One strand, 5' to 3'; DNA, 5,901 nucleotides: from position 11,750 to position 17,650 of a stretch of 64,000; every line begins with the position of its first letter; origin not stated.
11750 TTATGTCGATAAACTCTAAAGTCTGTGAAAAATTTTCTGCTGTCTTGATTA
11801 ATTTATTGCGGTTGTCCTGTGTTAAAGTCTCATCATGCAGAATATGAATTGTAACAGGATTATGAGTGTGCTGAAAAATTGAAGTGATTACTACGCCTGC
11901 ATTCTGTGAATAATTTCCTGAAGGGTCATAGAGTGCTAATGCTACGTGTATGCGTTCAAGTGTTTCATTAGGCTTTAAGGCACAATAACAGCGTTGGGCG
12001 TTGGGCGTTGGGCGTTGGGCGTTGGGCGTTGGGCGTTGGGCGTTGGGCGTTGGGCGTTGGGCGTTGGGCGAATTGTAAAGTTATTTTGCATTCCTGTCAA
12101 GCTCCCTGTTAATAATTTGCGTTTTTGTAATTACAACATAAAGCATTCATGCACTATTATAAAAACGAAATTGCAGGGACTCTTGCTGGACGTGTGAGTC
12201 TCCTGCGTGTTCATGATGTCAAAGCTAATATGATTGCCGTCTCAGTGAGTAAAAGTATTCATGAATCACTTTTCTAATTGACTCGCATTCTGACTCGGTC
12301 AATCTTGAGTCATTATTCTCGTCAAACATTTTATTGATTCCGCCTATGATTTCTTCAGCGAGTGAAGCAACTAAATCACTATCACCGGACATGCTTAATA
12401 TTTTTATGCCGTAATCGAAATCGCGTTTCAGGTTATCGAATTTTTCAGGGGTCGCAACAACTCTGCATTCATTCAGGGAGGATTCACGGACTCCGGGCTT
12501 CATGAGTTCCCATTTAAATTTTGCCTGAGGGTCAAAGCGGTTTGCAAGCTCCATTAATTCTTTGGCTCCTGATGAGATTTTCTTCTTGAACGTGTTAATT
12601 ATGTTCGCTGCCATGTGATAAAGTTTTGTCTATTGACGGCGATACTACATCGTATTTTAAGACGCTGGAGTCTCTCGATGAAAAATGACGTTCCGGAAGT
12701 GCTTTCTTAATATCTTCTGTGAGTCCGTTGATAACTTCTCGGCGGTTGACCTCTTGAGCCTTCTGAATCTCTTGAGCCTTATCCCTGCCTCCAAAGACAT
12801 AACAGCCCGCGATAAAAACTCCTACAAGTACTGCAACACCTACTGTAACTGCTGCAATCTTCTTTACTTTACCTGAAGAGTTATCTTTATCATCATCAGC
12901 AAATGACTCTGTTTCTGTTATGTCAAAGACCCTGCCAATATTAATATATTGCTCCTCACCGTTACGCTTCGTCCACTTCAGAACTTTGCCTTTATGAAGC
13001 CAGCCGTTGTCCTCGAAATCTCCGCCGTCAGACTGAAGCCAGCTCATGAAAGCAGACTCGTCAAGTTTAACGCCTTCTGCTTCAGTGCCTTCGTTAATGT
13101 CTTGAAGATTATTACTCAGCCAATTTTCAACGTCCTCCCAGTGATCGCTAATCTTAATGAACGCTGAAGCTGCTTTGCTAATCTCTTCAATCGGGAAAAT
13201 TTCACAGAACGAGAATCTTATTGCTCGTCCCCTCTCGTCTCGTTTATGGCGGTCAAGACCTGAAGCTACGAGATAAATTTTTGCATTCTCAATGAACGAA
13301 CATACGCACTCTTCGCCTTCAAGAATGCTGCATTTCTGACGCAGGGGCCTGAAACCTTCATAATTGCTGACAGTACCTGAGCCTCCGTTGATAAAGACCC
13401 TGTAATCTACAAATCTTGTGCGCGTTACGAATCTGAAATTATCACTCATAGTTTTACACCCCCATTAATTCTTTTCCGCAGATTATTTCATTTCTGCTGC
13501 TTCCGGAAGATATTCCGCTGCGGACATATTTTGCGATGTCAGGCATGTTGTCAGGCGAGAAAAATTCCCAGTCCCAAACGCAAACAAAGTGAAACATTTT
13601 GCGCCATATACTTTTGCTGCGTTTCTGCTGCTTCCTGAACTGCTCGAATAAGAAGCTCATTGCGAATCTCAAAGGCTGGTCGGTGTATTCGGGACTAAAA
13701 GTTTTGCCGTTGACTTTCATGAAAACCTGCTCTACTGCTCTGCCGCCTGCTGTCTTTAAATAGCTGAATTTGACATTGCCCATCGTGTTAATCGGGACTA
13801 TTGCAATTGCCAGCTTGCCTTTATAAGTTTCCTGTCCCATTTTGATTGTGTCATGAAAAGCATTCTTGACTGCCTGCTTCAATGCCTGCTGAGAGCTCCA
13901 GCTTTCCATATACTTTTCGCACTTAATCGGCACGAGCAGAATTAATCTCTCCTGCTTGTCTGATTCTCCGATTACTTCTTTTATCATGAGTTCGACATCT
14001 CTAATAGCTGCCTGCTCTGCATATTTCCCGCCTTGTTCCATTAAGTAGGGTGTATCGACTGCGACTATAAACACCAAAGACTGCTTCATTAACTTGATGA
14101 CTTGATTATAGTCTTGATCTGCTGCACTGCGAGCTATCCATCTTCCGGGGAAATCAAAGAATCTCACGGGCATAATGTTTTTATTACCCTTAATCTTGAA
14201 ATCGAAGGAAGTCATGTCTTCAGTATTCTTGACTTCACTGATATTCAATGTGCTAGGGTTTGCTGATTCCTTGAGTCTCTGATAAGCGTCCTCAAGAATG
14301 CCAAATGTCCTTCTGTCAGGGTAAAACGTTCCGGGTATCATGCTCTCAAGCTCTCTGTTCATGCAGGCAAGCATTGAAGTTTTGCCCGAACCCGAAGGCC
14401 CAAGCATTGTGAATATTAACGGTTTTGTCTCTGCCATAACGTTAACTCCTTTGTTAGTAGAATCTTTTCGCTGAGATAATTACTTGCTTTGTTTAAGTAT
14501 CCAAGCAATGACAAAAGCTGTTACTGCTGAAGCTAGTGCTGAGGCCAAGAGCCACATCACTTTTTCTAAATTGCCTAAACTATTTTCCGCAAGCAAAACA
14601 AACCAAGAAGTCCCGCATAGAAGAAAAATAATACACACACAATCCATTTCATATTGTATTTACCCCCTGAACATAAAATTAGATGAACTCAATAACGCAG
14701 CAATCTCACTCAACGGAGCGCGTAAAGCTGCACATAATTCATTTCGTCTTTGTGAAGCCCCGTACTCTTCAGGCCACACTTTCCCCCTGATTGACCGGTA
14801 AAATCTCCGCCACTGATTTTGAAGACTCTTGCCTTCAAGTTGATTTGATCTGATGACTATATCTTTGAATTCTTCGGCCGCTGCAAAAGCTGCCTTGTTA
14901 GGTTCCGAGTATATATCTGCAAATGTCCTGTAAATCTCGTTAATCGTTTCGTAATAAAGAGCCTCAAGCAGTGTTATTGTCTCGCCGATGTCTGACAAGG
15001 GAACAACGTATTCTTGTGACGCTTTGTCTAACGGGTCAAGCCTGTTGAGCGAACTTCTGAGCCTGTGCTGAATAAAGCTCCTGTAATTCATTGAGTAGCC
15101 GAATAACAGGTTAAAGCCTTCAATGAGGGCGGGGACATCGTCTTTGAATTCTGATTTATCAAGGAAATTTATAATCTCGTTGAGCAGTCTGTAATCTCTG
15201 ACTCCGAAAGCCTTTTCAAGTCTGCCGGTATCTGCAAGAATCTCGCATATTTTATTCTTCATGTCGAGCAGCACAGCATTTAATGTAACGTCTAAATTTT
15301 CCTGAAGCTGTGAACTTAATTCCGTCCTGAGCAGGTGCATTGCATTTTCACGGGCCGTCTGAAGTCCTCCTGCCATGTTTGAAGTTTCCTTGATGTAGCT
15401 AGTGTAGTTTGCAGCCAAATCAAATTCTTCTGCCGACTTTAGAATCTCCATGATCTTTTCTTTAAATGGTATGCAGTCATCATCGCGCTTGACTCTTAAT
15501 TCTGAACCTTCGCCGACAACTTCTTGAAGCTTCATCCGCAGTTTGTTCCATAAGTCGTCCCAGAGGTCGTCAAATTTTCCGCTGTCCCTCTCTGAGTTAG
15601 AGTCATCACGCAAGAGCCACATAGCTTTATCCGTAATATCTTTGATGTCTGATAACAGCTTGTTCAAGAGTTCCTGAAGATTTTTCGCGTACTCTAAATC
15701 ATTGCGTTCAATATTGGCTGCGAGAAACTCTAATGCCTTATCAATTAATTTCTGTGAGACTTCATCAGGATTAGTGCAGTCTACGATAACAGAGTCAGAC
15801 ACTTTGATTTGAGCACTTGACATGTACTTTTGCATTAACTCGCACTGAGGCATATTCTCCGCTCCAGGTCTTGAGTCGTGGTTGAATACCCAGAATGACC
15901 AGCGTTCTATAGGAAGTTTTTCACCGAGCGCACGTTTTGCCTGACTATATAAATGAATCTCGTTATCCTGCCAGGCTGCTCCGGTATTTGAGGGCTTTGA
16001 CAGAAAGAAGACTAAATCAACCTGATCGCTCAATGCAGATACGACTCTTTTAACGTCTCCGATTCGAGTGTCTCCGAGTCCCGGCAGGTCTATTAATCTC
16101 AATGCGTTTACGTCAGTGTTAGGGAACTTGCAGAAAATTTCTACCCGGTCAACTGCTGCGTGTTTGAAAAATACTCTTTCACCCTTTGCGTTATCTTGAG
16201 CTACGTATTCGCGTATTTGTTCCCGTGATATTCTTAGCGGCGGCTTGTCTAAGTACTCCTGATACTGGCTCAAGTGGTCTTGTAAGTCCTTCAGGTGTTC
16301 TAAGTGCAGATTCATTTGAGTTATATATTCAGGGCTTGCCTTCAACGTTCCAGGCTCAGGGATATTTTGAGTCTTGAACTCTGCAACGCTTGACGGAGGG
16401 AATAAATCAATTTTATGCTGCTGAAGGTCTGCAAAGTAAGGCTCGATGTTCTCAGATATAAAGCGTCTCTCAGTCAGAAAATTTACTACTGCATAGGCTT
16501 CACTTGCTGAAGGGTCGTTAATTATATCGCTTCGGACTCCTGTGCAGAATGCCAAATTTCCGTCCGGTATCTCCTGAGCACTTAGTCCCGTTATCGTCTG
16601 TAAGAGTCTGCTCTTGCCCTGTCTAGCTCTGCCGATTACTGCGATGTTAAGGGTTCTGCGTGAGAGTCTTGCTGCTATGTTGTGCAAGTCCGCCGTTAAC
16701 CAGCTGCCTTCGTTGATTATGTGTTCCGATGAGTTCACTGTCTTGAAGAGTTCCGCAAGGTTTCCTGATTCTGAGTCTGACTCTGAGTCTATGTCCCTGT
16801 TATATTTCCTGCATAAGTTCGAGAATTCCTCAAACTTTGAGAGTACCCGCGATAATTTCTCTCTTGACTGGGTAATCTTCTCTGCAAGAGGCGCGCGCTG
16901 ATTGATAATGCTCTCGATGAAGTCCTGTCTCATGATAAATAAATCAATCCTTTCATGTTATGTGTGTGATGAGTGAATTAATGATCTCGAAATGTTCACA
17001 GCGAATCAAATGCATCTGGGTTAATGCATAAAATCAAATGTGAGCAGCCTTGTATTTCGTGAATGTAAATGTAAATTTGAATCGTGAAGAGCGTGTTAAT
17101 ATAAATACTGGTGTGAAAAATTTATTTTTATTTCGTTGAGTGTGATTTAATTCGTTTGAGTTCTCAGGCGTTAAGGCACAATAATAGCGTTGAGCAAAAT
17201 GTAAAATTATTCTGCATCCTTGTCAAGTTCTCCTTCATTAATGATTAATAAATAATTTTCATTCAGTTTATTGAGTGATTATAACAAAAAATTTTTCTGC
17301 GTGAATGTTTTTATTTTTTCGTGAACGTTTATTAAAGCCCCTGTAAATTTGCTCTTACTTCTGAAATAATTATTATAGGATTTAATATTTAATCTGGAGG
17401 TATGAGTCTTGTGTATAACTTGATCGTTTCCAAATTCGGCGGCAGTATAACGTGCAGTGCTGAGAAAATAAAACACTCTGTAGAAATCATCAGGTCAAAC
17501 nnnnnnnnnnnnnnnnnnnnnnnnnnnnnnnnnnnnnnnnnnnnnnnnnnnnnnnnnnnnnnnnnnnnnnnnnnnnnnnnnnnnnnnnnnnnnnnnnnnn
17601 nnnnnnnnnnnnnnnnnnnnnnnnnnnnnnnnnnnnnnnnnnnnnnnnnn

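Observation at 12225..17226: Orphan operon: dynamin-like GTPase + small hydrophobic ORF + second compact GTPase + single-pass membrane protein + small helical protein, a candidate undescribed conflict/membrane system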

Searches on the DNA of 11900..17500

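Call 103: search_rna_families(source=window, start=11900, end=17500, threshold=evalue, max_evalue=1)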
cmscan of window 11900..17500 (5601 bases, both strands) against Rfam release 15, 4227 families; matches with E-value up to 1: 0.
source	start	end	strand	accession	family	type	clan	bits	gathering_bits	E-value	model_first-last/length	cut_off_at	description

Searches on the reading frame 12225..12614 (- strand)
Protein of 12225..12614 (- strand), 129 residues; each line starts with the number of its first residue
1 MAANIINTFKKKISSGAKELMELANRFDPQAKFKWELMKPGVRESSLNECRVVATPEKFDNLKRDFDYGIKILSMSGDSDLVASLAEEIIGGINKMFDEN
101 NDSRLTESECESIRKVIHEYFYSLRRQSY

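Call 3: search_protein_families(library=pfam, proteins=[window:12225-12614:-], max_evalue=1)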
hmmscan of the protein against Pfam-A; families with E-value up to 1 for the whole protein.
window:12225-12614:- (129 aa): 2 families
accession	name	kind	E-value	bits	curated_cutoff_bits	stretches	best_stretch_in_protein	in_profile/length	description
PF06892.16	Phage_CP76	-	0.041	14.2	26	0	88-123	102-135/146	Phage regulatory protein CII (CP76)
PF02745.20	MCR_alpha_N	-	0.27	11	27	1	71-118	165-210/269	Methyl-coenzyme M reductase alpha subunit, N-terminal domain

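Call 4: search_protein_families(library=padloc, proteins=[window:12225-12614:-], max_evalue=1)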
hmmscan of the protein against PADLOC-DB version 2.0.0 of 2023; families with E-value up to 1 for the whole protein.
window:12225-12614:- (129 aa): 0 families

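Call 5: search_protein_families(library=ncbifam, proteins=[window:12225-12614:-], max_evalue=1)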
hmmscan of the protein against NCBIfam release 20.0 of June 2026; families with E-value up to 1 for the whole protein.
window:12225-12614:- (129 aa): 0 families
